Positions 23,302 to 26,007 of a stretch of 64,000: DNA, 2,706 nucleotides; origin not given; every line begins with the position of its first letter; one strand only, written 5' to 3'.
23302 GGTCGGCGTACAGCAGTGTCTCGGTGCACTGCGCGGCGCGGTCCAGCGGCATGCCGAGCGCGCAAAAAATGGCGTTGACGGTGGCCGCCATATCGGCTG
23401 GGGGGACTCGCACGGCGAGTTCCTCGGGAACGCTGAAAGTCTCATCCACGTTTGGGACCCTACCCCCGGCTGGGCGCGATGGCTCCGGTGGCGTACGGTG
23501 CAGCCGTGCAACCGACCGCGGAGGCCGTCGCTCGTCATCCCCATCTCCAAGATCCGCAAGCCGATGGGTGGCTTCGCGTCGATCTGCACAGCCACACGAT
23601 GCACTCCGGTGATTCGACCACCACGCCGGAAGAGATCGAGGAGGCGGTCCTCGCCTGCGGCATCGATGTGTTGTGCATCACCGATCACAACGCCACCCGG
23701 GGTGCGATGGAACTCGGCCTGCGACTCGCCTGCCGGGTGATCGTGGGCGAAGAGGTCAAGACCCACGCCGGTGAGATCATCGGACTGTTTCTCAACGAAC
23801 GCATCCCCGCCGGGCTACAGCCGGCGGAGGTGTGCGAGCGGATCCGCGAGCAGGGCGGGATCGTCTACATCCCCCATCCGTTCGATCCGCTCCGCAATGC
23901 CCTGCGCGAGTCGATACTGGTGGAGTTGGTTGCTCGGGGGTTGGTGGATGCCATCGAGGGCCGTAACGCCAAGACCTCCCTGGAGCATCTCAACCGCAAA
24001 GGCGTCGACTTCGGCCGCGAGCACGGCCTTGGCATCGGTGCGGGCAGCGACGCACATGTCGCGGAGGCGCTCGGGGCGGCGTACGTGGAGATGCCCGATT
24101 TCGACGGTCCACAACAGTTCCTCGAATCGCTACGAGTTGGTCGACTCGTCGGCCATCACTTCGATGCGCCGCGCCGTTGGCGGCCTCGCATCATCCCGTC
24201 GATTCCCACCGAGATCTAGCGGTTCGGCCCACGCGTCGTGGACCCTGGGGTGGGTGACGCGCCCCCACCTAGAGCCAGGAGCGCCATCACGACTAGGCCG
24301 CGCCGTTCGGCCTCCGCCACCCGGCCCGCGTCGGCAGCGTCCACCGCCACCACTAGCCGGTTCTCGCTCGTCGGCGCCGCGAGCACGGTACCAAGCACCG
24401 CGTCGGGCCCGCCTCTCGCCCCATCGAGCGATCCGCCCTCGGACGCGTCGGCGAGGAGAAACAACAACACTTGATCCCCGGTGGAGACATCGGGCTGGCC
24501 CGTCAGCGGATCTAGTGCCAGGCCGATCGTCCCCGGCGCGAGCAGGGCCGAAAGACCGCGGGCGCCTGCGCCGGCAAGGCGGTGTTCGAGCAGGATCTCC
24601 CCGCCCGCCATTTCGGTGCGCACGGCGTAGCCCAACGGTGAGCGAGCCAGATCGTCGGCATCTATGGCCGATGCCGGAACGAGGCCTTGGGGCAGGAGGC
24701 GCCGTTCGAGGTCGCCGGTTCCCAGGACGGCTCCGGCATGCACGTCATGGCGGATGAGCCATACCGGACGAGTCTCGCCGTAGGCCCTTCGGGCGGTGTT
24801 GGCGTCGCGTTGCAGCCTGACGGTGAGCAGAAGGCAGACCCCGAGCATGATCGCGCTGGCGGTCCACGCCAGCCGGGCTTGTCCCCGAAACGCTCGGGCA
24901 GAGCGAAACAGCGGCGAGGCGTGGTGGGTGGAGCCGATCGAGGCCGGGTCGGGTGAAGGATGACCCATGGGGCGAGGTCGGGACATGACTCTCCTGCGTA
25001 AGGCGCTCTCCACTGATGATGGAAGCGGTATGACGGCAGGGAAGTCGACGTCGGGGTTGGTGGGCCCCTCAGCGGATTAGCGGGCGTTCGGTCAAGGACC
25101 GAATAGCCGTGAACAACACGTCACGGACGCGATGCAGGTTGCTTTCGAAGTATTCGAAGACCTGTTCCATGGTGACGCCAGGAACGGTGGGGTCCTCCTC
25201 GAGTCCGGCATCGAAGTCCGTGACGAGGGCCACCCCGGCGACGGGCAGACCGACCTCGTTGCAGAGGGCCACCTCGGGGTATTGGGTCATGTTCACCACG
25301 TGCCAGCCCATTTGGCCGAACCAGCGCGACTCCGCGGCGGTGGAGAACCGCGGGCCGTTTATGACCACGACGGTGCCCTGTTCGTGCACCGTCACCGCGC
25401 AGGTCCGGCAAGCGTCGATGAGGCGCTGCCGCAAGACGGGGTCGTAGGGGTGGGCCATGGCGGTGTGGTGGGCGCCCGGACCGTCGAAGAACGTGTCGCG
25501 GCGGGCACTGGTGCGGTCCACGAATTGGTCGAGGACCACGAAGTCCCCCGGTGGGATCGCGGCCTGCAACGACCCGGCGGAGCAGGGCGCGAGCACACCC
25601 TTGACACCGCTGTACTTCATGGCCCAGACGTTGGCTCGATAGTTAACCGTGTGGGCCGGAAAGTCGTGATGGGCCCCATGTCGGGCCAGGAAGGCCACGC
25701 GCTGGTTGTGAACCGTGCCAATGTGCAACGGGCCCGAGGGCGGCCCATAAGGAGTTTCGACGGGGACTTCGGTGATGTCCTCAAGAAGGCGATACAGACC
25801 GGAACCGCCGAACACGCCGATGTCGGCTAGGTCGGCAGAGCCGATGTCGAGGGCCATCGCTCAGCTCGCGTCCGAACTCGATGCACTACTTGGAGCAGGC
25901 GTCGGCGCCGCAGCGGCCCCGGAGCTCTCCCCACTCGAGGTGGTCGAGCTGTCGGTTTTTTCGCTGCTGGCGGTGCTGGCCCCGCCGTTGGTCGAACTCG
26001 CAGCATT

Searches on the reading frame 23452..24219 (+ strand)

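Call 78: search_protein_families(library=pfam, proteins=[window:23452-24219:+], max_evalue=0.00001)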
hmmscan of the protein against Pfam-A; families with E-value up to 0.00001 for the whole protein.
window:23452-24219:+ (255 aa): 2 families
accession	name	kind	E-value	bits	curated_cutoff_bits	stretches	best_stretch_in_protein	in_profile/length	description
PF13263.12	PHP_C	-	2e-12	46.9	21.3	1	179-231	2-55/56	PHP-associated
PF02811.25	PHP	-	9.2e-08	33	26.4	1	44-88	1-46/164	PHP domain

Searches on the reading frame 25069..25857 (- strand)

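Call 78: search_protein_families(library=pfam, proteins=[window:25069-25857:-], max_evalue=0.00001)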
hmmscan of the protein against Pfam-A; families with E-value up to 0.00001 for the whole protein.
window:25069-25857:- (262 aa): 1 family
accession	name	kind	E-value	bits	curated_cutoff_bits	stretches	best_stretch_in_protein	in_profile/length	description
PF01048.26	PNP_UDP_1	-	2.2e-42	145.5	25.1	1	12-231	1-211/233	Phosphorylase superfamily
